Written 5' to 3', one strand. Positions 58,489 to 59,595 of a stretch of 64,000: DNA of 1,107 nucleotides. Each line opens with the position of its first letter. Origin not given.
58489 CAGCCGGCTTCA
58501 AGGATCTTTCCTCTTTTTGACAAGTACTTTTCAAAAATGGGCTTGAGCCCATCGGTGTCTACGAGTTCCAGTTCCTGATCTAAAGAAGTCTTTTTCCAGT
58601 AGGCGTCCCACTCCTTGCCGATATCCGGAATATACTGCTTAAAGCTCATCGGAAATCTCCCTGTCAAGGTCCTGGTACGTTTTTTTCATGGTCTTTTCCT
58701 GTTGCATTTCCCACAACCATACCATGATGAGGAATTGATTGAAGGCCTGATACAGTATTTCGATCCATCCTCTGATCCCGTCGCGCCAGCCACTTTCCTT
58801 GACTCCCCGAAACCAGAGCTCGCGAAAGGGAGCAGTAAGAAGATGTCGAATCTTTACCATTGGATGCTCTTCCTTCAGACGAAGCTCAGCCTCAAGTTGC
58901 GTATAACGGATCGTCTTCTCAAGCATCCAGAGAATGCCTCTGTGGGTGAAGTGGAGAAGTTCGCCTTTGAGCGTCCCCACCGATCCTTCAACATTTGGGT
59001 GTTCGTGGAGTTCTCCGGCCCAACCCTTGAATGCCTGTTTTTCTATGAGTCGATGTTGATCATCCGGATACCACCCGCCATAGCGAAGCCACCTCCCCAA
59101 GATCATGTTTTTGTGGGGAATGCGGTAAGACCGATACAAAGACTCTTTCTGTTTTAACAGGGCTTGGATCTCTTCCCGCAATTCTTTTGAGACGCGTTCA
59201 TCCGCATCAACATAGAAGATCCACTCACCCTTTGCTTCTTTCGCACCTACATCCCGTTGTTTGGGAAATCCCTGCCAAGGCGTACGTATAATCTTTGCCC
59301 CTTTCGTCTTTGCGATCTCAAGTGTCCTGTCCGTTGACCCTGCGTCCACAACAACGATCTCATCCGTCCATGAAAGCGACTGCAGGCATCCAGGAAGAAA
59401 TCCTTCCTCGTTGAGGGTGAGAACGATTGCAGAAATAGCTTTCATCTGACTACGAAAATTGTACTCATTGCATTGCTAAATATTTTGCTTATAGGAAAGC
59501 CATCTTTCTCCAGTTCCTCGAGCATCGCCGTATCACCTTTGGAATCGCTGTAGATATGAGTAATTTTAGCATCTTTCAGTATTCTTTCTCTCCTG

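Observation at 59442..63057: Paralog pair of large membrane proteins with a shared HD..WH....YHFL loop motif and no confident family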

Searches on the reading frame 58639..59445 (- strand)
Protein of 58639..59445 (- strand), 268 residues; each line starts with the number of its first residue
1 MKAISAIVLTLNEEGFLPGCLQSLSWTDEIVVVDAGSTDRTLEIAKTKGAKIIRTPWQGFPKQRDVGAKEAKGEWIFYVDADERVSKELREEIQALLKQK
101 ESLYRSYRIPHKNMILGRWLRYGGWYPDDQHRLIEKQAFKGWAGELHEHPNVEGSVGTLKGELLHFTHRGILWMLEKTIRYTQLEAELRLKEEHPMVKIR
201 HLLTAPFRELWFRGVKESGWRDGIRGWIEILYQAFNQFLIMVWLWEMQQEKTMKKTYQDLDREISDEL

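Call 13: search_protein_families(library=pfam, proteins=[window:58639-59445:-], max_evalue=0.01)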
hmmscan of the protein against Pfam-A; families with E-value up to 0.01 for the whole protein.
window:58639-59445:- (268 aa): 2 families
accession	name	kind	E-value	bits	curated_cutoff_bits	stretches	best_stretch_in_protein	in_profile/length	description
PF00535.33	Glycos_transf_2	-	1.3e-19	71.2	23.3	1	5-119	1-125/168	Glycosyl transferase family 2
PF13704.12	Glyco_tranf_2_4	-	0.00026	21.8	27.5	1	12-87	2-86/98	Glycosyl transferase family 2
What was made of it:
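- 58639..59445 (-): GT2 (268 aa) whose start overlaps the stop of A by 4 nt. It is a conserved downstream partner and a paralog of the GT2 downstream of C. Pfam Glycos_transf_2, 1.3e-19 (call 13).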

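Call 59: search_protein_families(library=ncbifam, proteins=[window:58639-59445:-], max_evalue=0.001)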
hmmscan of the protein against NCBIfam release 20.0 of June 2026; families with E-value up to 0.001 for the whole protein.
window:58639-59445:- (268 aa): 9 families
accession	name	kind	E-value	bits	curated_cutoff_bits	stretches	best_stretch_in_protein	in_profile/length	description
TIGR04283.1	glyco_like_mftF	equivalog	4.3e-18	65.7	182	1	4-113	1-115/221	TIGR04283 family arsenosugar biosynthesis glycosyltransferase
TIGR04195.1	S_glycosyl_SunS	equivalog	4.2e-10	39.1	350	1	3-100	58-158/421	SunS family peptide S-glycosyltransferase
NF007482.0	PRK10073.1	equivalog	5.6e-09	35.4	423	1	3-96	7-109/334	glycosyltransferase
NF010496.0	PRK13915.1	equivalog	9.8e-07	28.1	262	1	25-56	61-92/307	glucosyl-3-phosphoglycerate synthase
NF041875.1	EPS_EpsD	equivalog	2.5e-05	23.8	370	1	28-98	31-105/325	exopolysaccharide biosynthesis glycosyltransferase EpsD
NF041391.1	DPhHxTase_Halo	equivalog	3e-05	23.1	375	1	28-86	25-82/213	dolichyl-phosphate hexose transferase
TIGR04182.1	glyco_TIGR04182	equivalog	6.7e-05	22.4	325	1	7-84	5-84/293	S-layer glycoprotein N-glycosyltransferase AglJ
TIGR03965.1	mycofact_glyco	equivalog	0.00019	20.4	280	1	18-90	90-172/467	mycofactocin biosynthesis glycosyltransferase MftF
NF045692.1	OglycostaseCruG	equivalog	0.00055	19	600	0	3-91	42-146/386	2'-O-glycosyltransferase CruG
